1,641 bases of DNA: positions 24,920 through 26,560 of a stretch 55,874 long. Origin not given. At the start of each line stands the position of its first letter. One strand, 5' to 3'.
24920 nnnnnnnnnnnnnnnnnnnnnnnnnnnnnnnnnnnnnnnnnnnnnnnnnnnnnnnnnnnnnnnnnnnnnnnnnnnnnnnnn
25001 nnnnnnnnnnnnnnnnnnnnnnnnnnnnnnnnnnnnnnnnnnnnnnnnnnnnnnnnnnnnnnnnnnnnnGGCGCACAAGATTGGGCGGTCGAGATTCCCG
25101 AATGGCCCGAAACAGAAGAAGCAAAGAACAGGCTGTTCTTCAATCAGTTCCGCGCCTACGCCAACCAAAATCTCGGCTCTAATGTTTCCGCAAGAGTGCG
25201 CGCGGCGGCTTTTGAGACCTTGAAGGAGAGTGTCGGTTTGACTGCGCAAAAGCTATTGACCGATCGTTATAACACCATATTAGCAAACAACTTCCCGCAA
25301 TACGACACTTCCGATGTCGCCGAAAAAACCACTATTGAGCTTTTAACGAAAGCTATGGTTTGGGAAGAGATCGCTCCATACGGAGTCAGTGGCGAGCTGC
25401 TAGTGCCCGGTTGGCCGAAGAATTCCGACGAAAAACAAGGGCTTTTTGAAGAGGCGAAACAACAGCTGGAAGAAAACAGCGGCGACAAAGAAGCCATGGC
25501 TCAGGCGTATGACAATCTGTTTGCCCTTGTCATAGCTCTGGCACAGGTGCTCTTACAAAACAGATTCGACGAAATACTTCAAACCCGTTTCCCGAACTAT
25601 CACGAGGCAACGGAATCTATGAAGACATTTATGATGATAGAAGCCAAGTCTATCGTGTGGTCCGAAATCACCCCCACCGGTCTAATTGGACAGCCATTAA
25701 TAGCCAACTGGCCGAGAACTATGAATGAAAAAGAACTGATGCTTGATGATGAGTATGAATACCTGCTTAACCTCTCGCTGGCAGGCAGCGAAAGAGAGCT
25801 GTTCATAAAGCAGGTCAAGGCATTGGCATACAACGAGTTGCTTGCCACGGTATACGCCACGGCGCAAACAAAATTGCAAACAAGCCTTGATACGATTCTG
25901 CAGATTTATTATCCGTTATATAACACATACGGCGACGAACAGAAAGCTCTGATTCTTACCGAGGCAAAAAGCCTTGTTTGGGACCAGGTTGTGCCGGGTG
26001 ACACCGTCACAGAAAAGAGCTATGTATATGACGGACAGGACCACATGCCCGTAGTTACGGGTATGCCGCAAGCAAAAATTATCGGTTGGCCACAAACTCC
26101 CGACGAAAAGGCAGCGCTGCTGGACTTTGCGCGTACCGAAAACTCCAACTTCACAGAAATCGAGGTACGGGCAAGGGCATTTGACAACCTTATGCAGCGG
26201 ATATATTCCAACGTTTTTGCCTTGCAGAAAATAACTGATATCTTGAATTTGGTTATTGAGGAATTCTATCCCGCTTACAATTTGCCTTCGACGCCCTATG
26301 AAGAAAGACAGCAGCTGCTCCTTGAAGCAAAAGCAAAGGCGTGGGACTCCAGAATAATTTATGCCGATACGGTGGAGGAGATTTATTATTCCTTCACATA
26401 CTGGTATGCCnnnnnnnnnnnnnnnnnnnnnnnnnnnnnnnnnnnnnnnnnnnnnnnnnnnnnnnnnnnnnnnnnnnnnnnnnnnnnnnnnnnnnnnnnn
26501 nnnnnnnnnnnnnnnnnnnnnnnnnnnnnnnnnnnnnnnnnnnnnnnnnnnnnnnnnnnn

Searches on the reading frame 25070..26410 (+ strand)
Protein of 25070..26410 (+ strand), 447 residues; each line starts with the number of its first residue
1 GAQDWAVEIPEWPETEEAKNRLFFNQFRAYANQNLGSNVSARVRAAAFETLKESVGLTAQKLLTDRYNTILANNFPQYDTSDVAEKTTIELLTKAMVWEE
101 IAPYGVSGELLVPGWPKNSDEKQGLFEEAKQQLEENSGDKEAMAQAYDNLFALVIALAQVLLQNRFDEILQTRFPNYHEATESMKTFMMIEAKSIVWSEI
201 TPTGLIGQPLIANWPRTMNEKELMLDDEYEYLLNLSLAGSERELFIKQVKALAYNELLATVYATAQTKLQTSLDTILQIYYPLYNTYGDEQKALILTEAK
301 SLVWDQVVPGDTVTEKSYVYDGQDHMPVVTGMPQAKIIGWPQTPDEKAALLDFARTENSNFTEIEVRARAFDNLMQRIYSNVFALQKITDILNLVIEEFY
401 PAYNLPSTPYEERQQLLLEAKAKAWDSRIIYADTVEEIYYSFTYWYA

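Call 29: search_solved_structures(query=window:25070-26410:+, max_evalue=1)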
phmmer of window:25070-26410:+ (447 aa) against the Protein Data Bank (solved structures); distinct sequences matched with E-value up to 1: 1.
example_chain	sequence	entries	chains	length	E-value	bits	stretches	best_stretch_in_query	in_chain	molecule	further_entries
1o5i_A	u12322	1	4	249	0.023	17.5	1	97-136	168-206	3-oxoacyl-(acyl carrier protein) reductase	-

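Call 43: search_protein_families(library=pfam, proteins=[window:25070-26410:+], max_evalue=10)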
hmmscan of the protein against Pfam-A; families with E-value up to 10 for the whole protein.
window:25070-26410:+ (447 aa): 2 families
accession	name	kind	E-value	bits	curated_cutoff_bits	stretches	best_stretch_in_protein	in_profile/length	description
PF22481.1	DUF6985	-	0.00031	21.7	24.5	1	134-206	34-103/148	Domain of unknown function (DUF6985)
PF18908.5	DUF5663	-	1.6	9.8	23.7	1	119-187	12-80/84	Protein of unknown function (DUF5663)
